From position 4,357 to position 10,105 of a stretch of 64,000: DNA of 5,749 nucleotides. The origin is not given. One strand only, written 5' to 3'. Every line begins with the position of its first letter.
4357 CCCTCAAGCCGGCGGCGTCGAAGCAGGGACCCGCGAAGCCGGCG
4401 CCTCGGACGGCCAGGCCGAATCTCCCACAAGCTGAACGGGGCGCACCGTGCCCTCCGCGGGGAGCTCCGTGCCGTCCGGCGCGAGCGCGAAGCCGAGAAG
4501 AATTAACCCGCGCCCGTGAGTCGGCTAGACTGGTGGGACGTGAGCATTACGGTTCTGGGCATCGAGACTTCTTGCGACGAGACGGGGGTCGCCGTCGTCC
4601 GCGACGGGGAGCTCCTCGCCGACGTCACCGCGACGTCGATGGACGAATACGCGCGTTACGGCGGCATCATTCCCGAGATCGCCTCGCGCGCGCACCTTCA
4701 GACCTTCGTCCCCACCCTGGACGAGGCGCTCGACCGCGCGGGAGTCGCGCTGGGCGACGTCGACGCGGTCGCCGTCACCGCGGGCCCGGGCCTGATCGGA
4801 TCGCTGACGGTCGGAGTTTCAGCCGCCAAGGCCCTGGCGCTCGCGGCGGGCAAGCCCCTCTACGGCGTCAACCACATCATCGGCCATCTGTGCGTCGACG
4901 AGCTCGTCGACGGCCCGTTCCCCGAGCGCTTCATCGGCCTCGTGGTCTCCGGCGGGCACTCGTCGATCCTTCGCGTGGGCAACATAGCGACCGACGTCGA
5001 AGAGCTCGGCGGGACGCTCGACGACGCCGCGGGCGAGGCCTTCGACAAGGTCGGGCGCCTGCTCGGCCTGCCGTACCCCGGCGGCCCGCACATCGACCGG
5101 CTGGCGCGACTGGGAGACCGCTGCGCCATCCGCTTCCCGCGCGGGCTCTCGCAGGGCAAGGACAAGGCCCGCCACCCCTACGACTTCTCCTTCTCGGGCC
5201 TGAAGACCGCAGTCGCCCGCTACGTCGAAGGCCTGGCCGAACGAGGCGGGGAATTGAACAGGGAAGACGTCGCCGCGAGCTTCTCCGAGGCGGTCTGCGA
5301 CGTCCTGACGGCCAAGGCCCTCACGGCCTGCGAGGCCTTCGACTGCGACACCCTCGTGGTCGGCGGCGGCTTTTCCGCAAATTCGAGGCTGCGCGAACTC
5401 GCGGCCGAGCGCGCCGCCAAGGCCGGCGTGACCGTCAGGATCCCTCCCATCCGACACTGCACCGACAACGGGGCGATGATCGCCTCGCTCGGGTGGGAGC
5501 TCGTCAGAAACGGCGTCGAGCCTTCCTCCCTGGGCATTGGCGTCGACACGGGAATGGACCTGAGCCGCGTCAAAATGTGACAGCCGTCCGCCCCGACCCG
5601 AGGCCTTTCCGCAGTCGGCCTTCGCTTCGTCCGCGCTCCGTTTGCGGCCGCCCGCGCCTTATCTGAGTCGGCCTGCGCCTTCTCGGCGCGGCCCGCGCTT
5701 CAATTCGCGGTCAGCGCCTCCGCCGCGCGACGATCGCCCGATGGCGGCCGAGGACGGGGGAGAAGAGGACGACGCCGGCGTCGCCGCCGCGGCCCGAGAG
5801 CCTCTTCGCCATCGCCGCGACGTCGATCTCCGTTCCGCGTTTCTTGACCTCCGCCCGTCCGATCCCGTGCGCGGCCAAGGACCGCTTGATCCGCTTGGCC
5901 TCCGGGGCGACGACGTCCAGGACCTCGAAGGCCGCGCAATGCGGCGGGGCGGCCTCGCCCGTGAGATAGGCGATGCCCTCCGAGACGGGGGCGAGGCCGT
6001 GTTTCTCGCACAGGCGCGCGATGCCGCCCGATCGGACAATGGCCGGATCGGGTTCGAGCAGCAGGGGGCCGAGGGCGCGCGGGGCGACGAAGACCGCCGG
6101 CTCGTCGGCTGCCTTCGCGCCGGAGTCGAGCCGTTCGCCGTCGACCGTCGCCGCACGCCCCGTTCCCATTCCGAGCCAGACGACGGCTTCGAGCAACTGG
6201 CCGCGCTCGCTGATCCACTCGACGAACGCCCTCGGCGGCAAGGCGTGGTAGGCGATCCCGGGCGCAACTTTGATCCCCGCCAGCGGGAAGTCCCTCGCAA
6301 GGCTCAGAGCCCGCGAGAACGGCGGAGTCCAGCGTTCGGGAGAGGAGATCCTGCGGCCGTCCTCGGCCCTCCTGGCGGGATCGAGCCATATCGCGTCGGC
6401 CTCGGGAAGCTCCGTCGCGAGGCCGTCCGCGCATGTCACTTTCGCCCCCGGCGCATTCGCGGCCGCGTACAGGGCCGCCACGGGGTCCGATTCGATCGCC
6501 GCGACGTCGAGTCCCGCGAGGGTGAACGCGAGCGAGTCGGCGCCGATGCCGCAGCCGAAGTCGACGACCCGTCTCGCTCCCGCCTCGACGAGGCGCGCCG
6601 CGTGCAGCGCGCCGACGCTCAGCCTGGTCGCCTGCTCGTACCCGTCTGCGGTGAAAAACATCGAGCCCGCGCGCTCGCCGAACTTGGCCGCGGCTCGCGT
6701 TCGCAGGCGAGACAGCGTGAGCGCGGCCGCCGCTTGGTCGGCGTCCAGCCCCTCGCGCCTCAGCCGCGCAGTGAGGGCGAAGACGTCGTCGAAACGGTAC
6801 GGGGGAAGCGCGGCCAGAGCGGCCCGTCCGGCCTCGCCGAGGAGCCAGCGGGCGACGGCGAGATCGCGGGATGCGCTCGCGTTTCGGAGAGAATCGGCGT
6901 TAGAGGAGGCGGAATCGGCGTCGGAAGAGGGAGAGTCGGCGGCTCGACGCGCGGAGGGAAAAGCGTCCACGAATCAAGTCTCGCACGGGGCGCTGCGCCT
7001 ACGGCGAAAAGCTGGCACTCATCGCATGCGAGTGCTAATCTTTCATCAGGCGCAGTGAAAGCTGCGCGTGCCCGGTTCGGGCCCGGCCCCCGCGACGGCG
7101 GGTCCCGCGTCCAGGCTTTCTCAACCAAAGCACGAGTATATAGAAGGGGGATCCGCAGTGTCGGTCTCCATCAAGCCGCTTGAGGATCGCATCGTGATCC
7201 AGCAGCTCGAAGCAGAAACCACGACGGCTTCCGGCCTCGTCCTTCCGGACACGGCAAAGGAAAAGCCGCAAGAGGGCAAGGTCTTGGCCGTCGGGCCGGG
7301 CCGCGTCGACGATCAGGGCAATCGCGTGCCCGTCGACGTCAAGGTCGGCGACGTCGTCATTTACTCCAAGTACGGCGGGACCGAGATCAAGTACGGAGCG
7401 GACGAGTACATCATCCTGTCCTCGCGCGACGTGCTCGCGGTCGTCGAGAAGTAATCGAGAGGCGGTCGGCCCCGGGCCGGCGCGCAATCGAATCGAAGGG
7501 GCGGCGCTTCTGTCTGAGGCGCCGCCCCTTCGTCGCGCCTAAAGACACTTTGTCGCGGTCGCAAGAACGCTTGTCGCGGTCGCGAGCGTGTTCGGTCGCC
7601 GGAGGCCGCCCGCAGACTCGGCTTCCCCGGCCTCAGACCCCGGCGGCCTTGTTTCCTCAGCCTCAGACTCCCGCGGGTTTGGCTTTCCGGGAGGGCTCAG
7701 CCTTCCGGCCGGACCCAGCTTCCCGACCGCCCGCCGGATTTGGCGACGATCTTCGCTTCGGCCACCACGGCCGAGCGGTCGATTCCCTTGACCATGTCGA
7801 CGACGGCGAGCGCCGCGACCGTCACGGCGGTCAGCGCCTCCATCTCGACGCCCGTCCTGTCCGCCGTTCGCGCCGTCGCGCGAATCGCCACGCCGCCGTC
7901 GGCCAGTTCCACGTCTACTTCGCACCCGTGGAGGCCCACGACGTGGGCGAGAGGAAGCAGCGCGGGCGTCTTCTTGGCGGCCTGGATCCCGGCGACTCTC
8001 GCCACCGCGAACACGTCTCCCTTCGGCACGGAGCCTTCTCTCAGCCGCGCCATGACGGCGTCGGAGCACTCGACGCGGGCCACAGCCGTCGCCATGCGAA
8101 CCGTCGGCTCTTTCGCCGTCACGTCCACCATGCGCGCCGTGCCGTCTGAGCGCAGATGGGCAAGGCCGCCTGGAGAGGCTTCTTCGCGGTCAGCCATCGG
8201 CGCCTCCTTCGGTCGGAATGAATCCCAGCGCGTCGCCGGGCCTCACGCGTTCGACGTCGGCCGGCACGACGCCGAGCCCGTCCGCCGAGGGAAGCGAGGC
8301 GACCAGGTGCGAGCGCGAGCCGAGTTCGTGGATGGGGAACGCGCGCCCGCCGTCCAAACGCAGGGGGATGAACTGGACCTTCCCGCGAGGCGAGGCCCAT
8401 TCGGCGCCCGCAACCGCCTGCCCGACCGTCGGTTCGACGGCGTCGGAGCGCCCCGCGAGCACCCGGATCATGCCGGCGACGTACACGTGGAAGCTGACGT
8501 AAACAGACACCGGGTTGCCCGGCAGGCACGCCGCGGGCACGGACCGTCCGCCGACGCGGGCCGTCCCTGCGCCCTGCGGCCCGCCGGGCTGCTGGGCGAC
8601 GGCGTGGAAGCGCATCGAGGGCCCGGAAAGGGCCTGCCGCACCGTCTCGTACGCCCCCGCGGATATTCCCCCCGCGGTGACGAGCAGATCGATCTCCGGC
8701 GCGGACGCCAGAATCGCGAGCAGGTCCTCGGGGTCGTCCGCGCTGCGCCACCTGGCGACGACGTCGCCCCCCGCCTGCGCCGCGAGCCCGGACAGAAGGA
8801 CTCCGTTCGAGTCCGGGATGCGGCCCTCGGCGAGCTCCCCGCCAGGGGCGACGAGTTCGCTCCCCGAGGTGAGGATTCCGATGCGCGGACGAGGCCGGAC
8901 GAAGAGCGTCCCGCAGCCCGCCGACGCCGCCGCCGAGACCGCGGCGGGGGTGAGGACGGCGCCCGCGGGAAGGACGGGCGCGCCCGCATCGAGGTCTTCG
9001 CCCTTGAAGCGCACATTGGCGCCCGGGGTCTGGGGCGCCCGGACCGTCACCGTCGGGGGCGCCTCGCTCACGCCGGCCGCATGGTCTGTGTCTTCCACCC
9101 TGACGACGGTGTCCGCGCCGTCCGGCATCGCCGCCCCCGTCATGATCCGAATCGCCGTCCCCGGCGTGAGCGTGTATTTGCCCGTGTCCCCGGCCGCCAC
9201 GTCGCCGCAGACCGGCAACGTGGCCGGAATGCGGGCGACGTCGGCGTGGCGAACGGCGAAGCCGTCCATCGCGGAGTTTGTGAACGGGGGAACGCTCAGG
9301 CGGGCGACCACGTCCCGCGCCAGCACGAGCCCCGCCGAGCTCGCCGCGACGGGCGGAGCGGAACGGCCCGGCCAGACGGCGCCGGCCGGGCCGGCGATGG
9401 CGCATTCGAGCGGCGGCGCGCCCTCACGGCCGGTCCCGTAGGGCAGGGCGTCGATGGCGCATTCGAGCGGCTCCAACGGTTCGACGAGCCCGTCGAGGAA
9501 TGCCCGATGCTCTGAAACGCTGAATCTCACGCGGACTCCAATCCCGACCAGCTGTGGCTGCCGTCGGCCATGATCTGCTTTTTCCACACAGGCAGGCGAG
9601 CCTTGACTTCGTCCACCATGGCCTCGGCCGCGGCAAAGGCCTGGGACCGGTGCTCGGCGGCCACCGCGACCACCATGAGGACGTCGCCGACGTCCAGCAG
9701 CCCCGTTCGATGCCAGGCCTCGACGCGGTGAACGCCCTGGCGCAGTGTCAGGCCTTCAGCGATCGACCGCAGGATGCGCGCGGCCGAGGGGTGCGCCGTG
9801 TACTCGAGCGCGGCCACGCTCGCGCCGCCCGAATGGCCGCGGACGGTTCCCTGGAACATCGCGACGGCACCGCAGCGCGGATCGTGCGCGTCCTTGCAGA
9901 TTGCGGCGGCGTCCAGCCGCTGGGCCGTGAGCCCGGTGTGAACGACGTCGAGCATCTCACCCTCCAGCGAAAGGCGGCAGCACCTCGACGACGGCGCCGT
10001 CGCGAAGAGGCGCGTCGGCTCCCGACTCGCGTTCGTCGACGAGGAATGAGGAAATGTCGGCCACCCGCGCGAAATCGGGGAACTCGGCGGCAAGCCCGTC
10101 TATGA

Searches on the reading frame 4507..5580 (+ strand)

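Call 11: search_protein_families(library=pfam, proteins=[window:4507-5580:+], max_evalue=0.00001)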
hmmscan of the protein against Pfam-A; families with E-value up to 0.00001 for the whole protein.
window:4507-5580:+ (357 aa): 2 families
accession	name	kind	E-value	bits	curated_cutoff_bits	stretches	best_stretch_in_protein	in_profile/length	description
PF00814.31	TsaD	-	2e-85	287.1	24.8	1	35-326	1-263/264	tRNA N6-adenosine threonylcarbamoyltransferase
PF22521.2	HypF_C_2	-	1e-06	29.2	27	1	219-322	130-236/241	Carbamoyltransferase, Kae1-like Domain, second subdomain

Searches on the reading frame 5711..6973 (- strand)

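Call 11: search_protein_families(library=pfam, proteins=[window:5711-6973:-], max_evalue=0.00001)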
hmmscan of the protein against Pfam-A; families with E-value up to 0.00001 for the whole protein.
window:5711-6973:- (420 aa): 1 family
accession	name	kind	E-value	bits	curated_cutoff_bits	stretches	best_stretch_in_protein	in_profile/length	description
PF18096.6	Thump_like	-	1.2e-14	54.4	26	1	348-418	3-78/78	THUMP domain-like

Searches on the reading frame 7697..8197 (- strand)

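Call 11: search_protein_families(library=pfam, proteins=[window:7697-8197:-], max_evalue=0.00001)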
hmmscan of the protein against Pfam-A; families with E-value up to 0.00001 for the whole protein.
window:7697-8197:- (166 aa): 1 family
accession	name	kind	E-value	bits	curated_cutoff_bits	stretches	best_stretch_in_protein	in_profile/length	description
PF01967.27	MoaC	-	3e-45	154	27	1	23-156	1-136/136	MoaC family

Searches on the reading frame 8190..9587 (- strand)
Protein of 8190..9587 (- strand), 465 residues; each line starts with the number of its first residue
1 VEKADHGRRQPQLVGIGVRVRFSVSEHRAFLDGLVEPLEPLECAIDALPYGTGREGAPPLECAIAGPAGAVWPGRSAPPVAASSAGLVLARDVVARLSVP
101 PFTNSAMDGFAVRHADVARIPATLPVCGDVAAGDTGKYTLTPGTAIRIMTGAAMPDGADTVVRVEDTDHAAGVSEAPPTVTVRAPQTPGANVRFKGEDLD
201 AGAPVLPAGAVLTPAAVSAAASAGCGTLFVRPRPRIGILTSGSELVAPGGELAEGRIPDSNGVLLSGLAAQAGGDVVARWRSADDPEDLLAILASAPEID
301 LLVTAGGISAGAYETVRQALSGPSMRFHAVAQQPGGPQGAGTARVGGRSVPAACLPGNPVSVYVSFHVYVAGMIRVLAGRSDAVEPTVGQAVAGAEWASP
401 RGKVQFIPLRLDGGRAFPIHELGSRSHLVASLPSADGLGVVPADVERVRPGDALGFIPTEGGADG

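Call 11: search_protein_families(library=pfam, proteins=[window:8190-9587:-], max_evalue=0.00001)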
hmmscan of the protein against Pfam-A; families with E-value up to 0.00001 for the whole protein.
window:8190-9587:- (465 aa): 3 families
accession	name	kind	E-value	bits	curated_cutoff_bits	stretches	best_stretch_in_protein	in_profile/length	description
PF03453.22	MoeA_N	-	1e-40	139.5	30.8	1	79-224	23-160/160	MoeA N-terminal region (domain I and II)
PF00994.29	MoCF_biosynth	-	3e-20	72.8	26.6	1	238-372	2-140/144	Probable molybdopterin binding domain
PF03454.20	MoeA_C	-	1.1e-09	38.8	22.1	1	390-454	1-67/72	MoeA C-terminal region (domain IV)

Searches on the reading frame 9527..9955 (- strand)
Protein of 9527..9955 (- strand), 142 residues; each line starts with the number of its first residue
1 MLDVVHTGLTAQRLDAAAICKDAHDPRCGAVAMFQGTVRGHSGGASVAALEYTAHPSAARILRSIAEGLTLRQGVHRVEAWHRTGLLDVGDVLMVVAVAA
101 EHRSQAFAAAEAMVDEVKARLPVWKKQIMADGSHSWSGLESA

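Call 11: search_protein_families(library=pfam, proteins=[window:9527-9955:-], max_evalue=0.00001)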
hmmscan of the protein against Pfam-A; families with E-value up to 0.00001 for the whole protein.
window:9527-9955:- (142 aa): 1 family
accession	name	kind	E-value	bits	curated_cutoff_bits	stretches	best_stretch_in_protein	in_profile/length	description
PF02391.22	MoaE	-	7.9e-31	107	23.4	1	10-120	2-114/114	MoaE protein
